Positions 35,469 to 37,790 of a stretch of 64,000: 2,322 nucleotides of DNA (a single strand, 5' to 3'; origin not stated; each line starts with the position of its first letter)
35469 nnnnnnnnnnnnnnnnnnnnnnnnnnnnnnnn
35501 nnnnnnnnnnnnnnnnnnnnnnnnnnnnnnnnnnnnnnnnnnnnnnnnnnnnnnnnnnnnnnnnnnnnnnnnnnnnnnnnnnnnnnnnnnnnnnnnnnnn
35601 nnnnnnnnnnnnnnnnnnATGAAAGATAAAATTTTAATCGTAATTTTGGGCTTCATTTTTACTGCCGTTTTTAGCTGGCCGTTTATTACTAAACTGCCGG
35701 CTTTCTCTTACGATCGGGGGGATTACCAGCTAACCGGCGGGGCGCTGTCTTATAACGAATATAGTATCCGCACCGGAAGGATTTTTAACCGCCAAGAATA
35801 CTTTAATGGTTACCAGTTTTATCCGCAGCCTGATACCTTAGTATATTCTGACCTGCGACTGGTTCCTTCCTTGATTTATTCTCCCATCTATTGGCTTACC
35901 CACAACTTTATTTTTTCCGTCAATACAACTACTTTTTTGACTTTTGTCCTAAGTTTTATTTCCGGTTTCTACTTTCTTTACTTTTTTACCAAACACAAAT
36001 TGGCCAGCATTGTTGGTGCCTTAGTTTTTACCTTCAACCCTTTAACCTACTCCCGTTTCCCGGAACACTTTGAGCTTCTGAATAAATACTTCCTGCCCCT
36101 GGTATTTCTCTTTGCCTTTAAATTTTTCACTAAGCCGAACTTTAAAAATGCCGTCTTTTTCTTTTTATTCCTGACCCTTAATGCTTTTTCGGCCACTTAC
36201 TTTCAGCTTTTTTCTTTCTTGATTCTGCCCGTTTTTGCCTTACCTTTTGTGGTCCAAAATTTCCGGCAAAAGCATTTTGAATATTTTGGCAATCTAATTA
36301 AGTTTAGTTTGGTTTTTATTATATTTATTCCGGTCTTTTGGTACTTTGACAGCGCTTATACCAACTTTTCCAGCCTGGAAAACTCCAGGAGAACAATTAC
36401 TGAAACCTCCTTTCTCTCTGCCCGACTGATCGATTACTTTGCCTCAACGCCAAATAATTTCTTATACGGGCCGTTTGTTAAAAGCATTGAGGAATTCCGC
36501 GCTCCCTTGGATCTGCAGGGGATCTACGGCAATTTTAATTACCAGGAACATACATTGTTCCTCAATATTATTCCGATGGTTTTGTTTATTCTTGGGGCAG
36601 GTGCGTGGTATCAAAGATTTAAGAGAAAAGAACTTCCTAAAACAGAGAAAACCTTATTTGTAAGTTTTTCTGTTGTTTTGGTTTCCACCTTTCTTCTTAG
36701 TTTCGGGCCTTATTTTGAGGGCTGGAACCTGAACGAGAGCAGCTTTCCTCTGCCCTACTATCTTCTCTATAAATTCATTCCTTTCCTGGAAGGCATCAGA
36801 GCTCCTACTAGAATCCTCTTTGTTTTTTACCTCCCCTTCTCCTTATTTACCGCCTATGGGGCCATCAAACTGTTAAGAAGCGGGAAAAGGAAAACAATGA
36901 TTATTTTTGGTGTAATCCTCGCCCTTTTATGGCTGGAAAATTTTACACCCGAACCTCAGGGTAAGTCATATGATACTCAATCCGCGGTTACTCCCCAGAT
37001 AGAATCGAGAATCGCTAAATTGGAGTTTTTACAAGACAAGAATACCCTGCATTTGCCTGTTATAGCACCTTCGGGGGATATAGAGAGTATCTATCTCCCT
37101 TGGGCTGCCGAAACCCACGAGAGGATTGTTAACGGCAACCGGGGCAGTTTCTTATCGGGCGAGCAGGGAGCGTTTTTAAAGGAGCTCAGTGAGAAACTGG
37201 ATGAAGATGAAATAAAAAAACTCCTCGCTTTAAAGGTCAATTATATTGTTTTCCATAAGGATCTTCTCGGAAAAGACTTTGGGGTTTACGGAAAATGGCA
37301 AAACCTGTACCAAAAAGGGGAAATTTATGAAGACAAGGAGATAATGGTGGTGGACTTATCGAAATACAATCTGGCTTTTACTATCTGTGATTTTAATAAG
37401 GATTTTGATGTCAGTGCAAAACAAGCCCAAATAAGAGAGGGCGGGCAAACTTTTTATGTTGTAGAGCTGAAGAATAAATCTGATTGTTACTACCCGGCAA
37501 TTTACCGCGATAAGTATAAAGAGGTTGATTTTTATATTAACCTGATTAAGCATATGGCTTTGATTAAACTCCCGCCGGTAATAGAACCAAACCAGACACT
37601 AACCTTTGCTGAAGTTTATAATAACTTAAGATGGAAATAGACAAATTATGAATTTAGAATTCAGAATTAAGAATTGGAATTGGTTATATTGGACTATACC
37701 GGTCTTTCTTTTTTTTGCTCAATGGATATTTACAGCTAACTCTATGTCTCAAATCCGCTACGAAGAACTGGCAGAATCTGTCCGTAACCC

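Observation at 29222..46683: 17-kb glycosylation island: eight GT-C-like polytopic membrane proteins, four methyltransferase domains and a GT2 polyprenyl-phospho-sugar synthase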

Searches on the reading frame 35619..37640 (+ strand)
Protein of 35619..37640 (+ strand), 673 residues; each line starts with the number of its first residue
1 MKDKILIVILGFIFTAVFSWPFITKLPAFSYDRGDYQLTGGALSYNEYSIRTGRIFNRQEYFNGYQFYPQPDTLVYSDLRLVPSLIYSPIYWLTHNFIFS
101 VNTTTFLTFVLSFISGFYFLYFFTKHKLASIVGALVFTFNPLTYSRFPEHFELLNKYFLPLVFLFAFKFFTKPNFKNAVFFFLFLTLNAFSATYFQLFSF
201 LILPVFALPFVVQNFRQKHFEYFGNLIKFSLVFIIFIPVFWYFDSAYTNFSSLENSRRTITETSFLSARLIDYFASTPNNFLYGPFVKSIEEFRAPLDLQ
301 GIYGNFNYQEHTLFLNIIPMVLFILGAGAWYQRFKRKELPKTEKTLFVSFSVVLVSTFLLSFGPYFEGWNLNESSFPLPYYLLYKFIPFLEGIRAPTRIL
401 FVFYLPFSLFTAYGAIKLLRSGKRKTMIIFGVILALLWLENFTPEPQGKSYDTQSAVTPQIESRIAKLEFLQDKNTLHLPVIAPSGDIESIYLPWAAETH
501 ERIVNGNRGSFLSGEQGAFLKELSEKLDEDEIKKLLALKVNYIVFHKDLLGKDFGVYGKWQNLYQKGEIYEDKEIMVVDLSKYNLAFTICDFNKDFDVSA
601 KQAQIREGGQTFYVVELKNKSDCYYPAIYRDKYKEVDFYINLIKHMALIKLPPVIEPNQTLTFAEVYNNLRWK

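Call 4: search_protein_families(library=pfam, proteins=[window:35619-37640:+], max_evalue=0.1)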
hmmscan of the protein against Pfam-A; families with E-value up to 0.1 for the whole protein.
window:35619-37640:+ (673 aa): 1 family
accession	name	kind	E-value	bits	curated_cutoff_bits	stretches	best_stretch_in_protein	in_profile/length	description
PF25259.1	DUF7860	-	0.0073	17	27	1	302-361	2-63/75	Family of unknown function (DUF7860)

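Call 6: search_protein_families(library=ncbifam, proteins=[window:35619-37640:+], max_evalue=0.1)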
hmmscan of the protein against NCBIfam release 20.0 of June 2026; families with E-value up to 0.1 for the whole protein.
window:35619-37640:+ (673 aa): 0 families

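Call 12: search_solved_structures(query=window:35619-37640:+, max_evalue=10)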
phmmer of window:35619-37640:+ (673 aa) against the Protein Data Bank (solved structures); distinct sequences matched with E-value up to 10: 0.

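Call 16: find_homologous_proteins(query=window:35619-37640:+, max_evalue=0.001)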
Query window:35619-37640:+ (673 aa): 81 proteins with E <= 0.001 among 8000 candidates.
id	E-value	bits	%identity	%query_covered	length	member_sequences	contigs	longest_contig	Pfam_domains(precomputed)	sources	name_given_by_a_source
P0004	0.0e+0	1517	100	100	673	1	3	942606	PF19830.5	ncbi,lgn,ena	-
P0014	6.1e-247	840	57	99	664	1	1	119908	-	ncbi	ncbi:MAG: hypothetical protein V1808_00540 [Candidatus Daviesbacteria bacterium]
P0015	1.6e-245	835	55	99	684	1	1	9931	-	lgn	-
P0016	3.6e-227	774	51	99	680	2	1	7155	-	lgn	-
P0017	1.6e-197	676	48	100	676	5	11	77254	PF19830.5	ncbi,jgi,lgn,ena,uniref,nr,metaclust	ncbi:MAG: hypothetical protein A3D24_02550 [Candidatus Blackburnbacteria bacterium RIFCSPHIGHO2_02_F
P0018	7.0e-192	658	47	99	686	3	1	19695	PF19830.5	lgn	-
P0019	4.1e-190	652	48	100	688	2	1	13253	PF19830.5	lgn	-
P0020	1.3e-189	650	48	100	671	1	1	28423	-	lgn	-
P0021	9.0e-189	648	48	100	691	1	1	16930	PF19830.5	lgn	-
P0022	3.6e-184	632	47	100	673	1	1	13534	PF19830.5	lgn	-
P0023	3.4e-183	629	47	97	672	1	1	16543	-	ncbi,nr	ncbi:MAG: hypothetical protein Q7R43_01005 [Candidatus Daviesbacteria bacterium]|nr:hypothetical pro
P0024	2.1e-179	617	45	98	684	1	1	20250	PF19830.5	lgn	-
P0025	7.0e-179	615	45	99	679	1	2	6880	-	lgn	-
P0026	7.7e-178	611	47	97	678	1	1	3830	-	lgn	-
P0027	1.5e-177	610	44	100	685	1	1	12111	PF19830.5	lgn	-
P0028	5.4e-176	605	49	92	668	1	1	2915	PF19830.5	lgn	-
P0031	1.0e-171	591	44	100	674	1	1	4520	PF19830.5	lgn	-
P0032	3.5e-168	580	43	99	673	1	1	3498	PF19830.5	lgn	-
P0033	9.3e-167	575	44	98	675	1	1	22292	PF19830.5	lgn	-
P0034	4.3e-164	566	42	100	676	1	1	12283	PF19830.5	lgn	-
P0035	1.2e-163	564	41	97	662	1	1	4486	PF19830.5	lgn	-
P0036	7.0e-161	555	42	100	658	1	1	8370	PF19830.5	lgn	-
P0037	3.2e-160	553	42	100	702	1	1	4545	PF19830.5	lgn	-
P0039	3.7e-157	543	43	100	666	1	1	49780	PF19830.5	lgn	-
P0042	6.5e-156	539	41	100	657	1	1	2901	PF19830.5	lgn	-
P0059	1.1e-139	485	40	100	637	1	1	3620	PF19830.5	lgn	-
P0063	4.8e-137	477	39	99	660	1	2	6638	PF19830.5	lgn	-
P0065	1.4e-134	469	39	99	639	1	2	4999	PF19830.5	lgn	-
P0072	8.9e-123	429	37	97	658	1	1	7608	PF19830.5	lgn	-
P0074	1.1e-119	419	36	100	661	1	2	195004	-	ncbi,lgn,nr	ncbi:hypothetical protein HYS92_01950 [Candidatus Daviesbacteria bacterium]|nr:hypothetical protein 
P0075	2.3e-117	412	36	99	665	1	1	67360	-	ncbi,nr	ncbi:hypothetical protein HY384_04150 [Candidatus Daviesbacteria bacterium]|nr:hypothetical protein 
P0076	2.5e-117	411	38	98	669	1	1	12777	PF19830.5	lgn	-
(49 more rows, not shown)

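Call 42: find_encoding_contigs(protein=P0014, flank=10000, max_places=2)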
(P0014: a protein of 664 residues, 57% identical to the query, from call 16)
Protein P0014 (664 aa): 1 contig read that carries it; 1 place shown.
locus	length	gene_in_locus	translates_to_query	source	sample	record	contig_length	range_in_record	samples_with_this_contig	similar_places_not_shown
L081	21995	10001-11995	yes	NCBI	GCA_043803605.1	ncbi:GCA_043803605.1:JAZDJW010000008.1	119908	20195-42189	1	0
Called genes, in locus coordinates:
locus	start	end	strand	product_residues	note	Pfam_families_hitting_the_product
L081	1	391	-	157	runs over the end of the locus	-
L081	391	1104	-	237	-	PF03965:Penicillinase_R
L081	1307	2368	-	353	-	PF00535:Glycos_transf_2, PF01644:Chitin_synth_1 (faint), PF13641:Glyco_tranf_2_3, PF03142:Chitin_synth_2, PF13632:Glyco_trans_2_3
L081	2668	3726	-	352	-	PF02661:Fic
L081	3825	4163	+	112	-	PF04020:Phage_holin_4_2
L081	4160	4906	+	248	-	PF04402:SIMPL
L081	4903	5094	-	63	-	-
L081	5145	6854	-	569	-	PF00515:TPR_1 (faint), PF07719:TPR_2 (faint), PF13181:TPR_8 (faint), PF13374:TPR_10 (faint), PF13424:TPR_12 (faint), PF13428:TPR_14 (faint), PF13431:TPR_17 (faint), PF13432:TPR_16 (faint), +1 more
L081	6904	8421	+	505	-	PF02366:PMT (weak), PF13231:PMT_2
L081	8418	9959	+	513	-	-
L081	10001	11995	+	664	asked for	-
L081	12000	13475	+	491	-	-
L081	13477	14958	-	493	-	PF13231:PMT_2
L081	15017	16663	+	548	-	PF00535:Glycos_transf_2, PF13489:Methyltransf_23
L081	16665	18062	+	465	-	PF02310:B12-binding, PF04055:Radical_SAM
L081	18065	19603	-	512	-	-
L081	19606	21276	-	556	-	-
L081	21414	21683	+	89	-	PF00076:RRM_1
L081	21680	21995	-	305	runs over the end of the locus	PF01522:Polysacc_deac_1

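Call 44: find_encoding_contigs(protein=P0017, flank=10000, max_places=2)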
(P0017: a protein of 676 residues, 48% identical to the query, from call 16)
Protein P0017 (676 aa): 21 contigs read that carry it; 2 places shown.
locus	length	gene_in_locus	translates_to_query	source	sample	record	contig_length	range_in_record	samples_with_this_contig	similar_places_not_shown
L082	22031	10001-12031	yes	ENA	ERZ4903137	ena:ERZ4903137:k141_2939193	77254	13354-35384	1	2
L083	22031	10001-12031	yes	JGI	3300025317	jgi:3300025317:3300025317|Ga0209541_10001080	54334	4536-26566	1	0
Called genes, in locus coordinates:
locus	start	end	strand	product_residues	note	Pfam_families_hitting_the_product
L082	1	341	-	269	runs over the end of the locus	PF08308:PEGA, PF08239:SH3_3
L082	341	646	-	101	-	-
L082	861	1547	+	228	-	PF01551:Peptidase_M23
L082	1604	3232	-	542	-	PF00118:Cpn60_TCP1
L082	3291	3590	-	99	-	PF00166:Cpn10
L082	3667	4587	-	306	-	-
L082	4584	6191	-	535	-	PF01547:SBP_bac_1, PF13416:SBP_bac_8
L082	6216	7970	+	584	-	PF12229:PG_binding_4, PF04294:VanW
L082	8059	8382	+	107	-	-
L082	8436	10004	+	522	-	PF13231:PMT_2 (weak)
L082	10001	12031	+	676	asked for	PF19830:DUF6311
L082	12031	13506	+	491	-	-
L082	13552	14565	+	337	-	PF22700:MVD-like_N (faint), PF00288:GHMP_kinases_N, PF08544:GHMP_kinases_C (weak)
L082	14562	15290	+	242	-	PF00535:Glycos_transf_2, PF13641:Glyco_tranf_2_3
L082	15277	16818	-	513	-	-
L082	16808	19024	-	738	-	PF09586:YfhO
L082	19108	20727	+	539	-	PF13231:PMT_2 (weak)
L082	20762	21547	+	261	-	PF00483:NTP_transferase, PF12804:NTP_transf_3 (weak)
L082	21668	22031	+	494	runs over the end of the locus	PF03102:NeuB, PF07385:Lyx_isomer (weak), PF07883:Cupin_2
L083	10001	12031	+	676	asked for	PF19830:DUF6311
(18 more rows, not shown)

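Call 59: find_encoding_contigs(protein=P0074, flank=10000, max_places=1)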
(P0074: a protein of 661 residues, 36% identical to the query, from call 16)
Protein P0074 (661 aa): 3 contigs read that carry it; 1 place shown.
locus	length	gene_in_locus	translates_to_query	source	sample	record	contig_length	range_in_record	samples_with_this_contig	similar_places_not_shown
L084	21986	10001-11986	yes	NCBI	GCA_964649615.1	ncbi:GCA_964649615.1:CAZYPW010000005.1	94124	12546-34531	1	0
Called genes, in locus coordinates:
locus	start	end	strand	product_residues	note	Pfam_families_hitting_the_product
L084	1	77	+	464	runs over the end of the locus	PF07497:Rho_RNA_bind, PF00006:ATP-synt_ab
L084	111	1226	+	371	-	PF01476:LysM, PF23473:LysM3_LYK4_5 (faint), PF01476:LysM (weak), PF01551:Peptidase_M23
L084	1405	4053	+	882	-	PF11028:TMEM260_N, PF13174:TPR_6 (faint), PF13424:TPR_12 (weak), PF00515:TPR_1 (weak), PF07719:TPR_2 (weak), PF13181:TPR_8 (weak), PF13431:TPR_17 (weak), PF14559:TPR_19 (weak), +3 more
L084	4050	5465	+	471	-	-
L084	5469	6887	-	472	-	PF01266:DAO (faint), PF01593:Amino_oxidase, PF07992:Pyr_redox_2 (faint), PF13450:NAD_binding_8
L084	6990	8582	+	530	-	-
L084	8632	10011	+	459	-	-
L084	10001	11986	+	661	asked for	-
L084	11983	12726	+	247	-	PF01209:Ubie_methyltran, PF13489:Methyltransf_23, PF02353:CMAS (weak), PF05148:Methyltransf_8 (faint), PF13847:Methyltransf_31, PF08241:Methyltransf_11, PF08242:Methyltransf_12, PF13649:Methyltransf_25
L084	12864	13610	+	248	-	PF12686:DUF3800 (weak)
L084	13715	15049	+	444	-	-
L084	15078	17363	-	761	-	PF04932:Wzy_C, PF07719:TPR_2 (faint), PF13181:TPR_8 (faint), PF13414:TPR_11 (faint)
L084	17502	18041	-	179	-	PF05635:23S_rRNA_IVP (weak)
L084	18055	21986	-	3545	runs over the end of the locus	PF24681:Kelch_KLHDC2_KLHL20_DRC7, PF24681:Kelch_KLHDC2_KLHL20_DRC7, PF24681:Kelch_KLHDC2_KLHL20_DRC7, PF13415:Beta-prop_FBX42, PF24681:Kelch_KLHDC2_KLHL20_DRC7, PF24981:Beta-prop_ATRN-LZTR1, PF24681:Kelch_KLHDC2_KLHL20_DRC7, PF14890:Intein_splicing, +9 more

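Call 60: find_encoding_contigs(protein=P0075, flank=10000, max_places=1)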
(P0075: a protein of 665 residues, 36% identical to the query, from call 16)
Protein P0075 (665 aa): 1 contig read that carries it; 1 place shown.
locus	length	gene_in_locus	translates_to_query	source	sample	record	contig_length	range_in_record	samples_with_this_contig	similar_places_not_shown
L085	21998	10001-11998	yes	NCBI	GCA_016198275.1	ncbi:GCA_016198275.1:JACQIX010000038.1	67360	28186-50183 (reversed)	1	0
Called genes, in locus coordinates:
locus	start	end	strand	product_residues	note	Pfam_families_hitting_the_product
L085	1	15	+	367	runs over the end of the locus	PF14350:Beta_protein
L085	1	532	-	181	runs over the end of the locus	PF26915:Phage_P4_cII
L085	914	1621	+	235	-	-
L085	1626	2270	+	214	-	-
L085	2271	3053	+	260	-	-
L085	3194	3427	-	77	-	PF13683:rve_3, PF13333:rve_2 (weak)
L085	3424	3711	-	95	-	PF00665:rve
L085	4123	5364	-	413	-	PF26550:Tricorn_2nd (faint), PF00930:DPPIV_N (faint), PF07676:PD40 (faint), PF26549:Tricorn_N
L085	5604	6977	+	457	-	PF02661:Fic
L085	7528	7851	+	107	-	-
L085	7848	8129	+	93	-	-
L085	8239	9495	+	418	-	-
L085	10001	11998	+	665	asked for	-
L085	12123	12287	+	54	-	PF02001:DUF134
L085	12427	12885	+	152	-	PF02325:CCB3_YggT (weak)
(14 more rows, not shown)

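Call 61: find_encoding_contigs(protein=P0039, flank=10000, max_places=1)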
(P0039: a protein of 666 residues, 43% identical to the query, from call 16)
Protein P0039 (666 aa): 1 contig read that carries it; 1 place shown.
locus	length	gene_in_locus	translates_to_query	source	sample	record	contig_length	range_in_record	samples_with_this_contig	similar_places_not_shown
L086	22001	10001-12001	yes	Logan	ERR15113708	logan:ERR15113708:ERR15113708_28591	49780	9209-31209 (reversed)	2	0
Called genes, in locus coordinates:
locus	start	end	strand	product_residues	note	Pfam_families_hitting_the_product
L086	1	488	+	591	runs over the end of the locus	PF00753:Lactamase_B, PF23023:Anti-Pycsar_Apyc1 (faint), PF12706:Lactamase_B_2, PF22505:RNase_J_b_CASP, PF07521:RMMBL, PF17770:RNase_J_C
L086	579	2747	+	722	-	PF17854:FtsK_alpha, PF01580:FtsK_SpoIIIE, PF01935:DUF87, PF09397:FtsK_gamma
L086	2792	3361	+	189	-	-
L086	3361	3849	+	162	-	PF00293:NUDIX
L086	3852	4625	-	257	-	PF02673:BacA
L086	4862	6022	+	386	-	PF08421:Methyltransf_13, PF13489:Methyltransf_23, PF08241:Methyltransf_11 (weak), PF08242:Methyltransf_12 (weak), PF08484:Methyltransf_14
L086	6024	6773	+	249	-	PF00535:Glycos_transf_2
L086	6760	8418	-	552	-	PF02543:Carbam_trans_N, PF16861:Carbam_trans_C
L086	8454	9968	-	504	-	PF13231:PMT_2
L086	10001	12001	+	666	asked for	PF19830:DUF6311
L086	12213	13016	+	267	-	PF19420:DDAH_eukar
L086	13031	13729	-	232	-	PF00970:FAD_binding_6 (weak), PF00175:NAD_binding_1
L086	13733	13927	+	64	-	-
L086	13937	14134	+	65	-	-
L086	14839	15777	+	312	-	PF01266:DAO (faint), PF03486:HI0933_like (faint), PF07992:Pyr_redox_2, PF13241:NAD_binding_7 (faint), PF13738:Pyr_redox_3, PF00070:Pyr_redox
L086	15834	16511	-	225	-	-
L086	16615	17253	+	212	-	PF12844:HTH_19 (weak), PF13413:HTH_25, PF09136:Glucodextran_B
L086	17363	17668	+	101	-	-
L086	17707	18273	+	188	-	-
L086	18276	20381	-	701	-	PF01411:tRNA-synt_2c, PF07973:tRNA_SAD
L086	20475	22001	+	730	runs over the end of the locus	-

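Call 88: search_protein_families(library=ncbifam, proteins=[L081:16665-18062:+, L086:6024-6773:+], max_evalue=0.00001)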
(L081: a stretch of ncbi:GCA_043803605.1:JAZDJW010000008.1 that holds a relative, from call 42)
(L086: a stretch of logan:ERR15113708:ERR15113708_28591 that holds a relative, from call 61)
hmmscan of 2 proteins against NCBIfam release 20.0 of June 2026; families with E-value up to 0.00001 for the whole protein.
L081:16665-18062:+ (465 aa): 25 families
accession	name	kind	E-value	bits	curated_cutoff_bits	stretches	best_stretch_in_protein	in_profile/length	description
TIGR03471.1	HpnJ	equivalog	8.9e-60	202.9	577.6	1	44-452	46-451/472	hopanoid biosynthesis associated radical SAM protein HpnJ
TIGR02026.1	BchE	equivalog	9.4e-56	189.7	481.35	1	19-443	12-446/497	magnesium-protoporphyrin IX monomethyl ester anaerobic oxidative cyclase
NF050148.1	rSAM_ApyD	equivalog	4.1e-45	154.3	750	1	67-416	73-424/645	RiPP biosynthesis radical SAM protein ApyD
TIGR04479.1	bcpD_PhpK_rSAM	subfamily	1.4e-38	132.6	600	1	29-364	71-407/504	PhpK family radical SAM P-methyltransferase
TIGR04385.1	B12_rSAM_cofa1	equivalog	9.4e-35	120.7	450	1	31-364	24-362/438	B12 lower ligand biosynthesis radical SAM protein BzaD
TIGR04367.1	HpnR_B12_rSAM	equivalog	2.4e-34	118.7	650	1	41-404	35-387/490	hopanoid C-3 methylase HpnR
TIGR04013.1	B12_SAM_MJ_1487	hypoth_equivalog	3.8e-33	114.9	251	1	54-385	28-354/382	TIGR04013 family B12-binding domain/radical SAM domain-containing protein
NF038361.1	rSAM_Sden_1168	equivalog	1.9e-31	109.3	575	1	91-394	164-479/560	Sden_1168 family B12-binding radical SAM P-methyltransferase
TIGR03975.1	rSAM_ocin_1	subfamily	4.4e-30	104.7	281.85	1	53-362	113-426/606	RiPP maturation radical SAM C-methyltransferase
TIGR04072.2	rSAM_ladder_B12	equivalog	1.1e-27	96.8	360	1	26-367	15-350/443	lipid biosynthesis B12-binding/radical SAM protein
TIGR04014.1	B12_SAM_MJ_0865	equivalog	1.8e-27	96.2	360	1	58-384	25-354/434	methyl-coenzyme M reductase glutamine C-methyltransferase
TIGR04295.1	B12_rSAM_oligo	hypoth_equivalog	2.4e-25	89.1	400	1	80-325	86-320/422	TIGR04295 family B12-binding domain-containing radical SAM protein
NF033070.1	rSAM_AprD4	equivalog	1.6e-24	86.6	500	1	142-395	146-397/456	AprD4 family radical SAM diol-dehydratase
NF033712.0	B12_rSAM_KedN5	subfamily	1.5e-22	79.6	700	1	44-365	38-370/624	KedN5 family methylcobalamin-dependent radical SAM C-methyltransferase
TIGR04428.1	B12_rSAM_trp_MT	equivalog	9.1e-22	77.1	500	1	182-374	192-406/558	tryptophan 2-C-methyltransferase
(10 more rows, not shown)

L086:6024-6773:+ (249 aa): 3 families
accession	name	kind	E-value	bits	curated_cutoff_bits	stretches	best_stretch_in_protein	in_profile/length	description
TIGR04182.1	glyco_TIGR04182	equivalog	4.1e-21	75.6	325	1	7-231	2-217/293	S-layer glycoprotein N-glycosyltransferase AglJ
NF041391.1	DPhHxTase_Halo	equivalog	6e-12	45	375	1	13-211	3-193/213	dolichyl-phosphate hexose transferase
NF058614.1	PPMAGASynPpgS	equivalog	1.5e-09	37.6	370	1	7-200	2-195/226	polyprenyl-phospho-N-acetylgalactosaminyl synthase PpgS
